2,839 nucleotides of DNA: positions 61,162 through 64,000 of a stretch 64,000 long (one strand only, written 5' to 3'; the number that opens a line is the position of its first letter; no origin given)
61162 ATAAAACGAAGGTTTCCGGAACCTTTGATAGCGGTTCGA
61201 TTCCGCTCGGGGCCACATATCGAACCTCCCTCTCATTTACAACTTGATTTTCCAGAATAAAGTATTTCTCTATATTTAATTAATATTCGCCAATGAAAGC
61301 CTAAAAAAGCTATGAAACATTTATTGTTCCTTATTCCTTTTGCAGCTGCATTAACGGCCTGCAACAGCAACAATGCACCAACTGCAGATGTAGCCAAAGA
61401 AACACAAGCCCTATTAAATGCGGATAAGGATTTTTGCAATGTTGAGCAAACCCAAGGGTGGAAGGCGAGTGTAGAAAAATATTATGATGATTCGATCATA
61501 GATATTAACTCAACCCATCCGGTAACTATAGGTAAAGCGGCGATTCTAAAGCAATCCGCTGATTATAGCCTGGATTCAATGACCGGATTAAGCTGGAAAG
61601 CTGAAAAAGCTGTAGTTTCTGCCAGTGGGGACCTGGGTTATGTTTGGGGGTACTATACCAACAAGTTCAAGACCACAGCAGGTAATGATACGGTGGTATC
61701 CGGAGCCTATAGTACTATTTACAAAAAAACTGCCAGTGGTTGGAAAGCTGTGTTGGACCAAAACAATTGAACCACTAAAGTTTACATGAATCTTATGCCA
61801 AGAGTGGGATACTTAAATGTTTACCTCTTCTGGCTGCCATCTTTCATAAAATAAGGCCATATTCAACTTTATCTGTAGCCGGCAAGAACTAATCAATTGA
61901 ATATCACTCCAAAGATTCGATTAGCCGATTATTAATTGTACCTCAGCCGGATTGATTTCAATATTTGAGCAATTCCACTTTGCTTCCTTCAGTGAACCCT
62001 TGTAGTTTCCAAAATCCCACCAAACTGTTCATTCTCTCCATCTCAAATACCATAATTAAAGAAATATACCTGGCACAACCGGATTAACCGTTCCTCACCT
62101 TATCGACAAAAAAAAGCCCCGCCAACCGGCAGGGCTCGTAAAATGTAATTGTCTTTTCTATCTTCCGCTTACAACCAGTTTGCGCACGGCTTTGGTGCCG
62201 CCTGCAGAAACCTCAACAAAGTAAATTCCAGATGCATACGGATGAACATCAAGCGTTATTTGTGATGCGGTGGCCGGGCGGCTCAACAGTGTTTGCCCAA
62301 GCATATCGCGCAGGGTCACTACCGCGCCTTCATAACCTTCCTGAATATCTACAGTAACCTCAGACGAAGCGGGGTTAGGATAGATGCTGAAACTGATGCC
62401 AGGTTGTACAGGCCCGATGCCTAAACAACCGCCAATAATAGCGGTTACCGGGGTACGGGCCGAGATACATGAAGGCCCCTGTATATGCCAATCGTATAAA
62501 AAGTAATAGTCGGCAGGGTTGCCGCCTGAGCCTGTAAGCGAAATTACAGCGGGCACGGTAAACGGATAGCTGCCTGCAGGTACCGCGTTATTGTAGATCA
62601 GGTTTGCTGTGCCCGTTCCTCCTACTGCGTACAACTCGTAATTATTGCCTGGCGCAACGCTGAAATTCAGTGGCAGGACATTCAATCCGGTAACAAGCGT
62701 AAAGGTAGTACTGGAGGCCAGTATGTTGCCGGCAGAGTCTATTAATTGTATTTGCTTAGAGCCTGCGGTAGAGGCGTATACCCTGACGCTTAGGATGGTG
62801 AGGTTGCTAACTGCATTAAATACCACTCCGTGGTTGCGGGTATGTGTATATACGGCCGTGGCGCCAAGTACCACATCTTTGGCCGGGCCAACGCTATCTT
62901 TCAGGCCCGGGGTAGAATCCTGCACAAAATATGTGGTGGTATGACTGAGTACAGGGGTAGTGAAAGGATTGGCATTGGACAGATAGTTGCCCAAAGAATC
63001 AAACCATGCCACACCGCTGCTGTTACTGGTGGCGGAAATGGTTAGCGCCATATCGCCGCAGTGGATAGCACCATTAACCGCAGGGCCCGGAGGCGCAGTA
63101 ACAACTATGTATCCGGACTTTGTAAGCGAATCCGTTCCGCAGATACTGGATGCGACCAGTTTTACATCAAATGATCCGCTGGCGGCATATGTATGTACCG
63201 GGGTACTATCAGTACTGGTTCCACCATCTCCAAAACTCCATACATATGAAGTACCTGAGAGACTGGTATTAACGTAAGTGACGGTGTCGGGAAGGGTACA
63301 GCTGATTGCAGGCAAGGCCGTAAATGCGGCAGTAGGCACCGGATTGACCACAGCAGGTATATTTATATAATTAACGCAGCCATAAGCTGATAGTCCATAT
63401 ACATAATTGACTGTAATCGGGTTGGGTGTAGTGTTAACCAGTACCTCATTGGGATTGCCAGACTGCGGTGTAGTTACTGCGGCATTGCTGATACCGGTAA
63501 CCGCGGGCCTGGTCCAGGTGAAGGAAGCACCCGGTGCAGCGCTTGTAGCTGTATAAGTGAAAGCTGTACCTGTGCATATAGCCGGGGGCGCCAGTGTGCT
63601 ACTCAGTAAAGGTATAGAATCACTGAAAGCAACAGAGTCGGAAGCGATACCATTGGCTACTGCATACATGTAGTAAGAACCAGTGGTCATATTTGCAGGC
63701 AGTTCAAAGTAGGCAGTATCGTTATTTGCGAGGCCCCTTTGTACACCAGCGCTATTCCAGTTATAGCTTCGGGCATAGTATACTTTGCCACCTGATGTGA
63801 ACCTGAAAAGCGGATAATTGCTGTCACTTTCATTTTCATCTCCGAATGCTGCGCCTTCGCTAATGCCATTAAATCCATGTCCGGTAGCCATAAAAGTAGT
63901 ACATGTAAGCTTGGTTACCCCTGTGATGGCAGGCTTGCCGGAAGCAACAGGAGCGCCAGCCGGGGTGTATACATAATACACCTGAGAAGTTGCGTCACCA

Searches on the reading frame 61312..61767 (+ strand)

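Call 14: search_protein_families(library=pfam, proteins=[window:61312-61767:+], max_evalue=0.001)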
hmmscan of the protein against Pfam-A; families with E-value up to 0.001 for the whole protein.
window:61312-61767:+ (152 aa): 1 family
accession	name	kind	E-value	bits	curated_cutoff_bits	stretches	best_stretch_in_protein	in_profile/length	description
PF14534.12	DUF4440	-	4.2e-09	37.2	25.2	1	52-145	18-106/107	Domain of unknown function (DUF4440)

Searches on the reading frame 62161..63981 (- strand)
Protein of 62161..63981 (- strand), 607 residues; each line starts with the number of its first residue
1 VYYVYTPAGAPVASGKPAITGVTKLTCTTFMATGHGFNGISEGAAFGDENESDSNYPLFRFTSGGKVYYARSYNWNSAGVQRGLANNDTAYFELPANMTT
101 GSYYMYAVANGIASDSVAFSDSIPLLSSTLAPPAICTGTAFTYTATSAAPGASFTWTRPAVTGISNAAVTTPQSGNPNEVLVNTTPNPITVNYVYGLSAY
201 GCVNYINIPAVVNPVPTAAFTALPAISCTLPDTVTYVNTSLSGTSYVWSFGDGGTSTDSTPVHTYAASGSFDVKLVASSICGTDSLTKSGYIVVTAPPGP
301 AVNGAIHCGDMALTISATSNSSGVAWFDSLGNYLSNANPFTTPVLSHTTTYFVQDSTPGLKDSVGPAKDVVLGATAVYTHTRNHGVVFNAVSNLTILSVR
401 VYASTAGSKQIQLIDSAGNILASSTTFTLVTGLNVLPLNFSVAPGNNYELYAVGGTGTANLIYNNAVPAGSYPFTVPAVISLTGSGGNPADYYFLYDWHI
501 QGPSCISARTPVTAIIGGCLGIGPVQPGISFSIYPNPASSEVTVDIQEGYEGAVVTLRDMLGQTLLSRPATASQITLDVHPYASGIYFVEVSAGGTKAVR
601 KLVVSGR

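Call 14: search_protein_families(library=pfam, proteins=[window:62161-63981:-], max_evalue=0.001)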
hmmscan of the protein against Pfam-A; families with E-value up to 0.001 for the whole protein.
window:62161-63981:- (607 aa): 6 families
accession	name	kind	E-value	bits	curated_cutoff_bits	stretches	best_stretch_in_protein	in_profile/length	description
PF18962.6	Por_Secre_tail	-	6.9e-14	52.3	27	1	533-604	1-75/75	Secretion system C-terminal sorting domain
PF18911.6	PKD_4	-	2.5e-11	43.9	27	1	234-293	24-84/85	PKD domain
PF00801.26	PKD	-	5.8e-08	33.1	23.5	1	238-282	25-70/80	PKD domain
PF19081.6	Ig_7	-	1e-05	26.2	27.3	1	297-356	1-65/84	Ig-like domain CHU_C associated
PF19408.5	PKD_6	-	0.00011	22.9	25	0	224-286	11-77/82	PKD-like domain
PF19406.5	PKD_5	-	0.00083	19.7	25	1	134-203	2-74/88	PKD-like domain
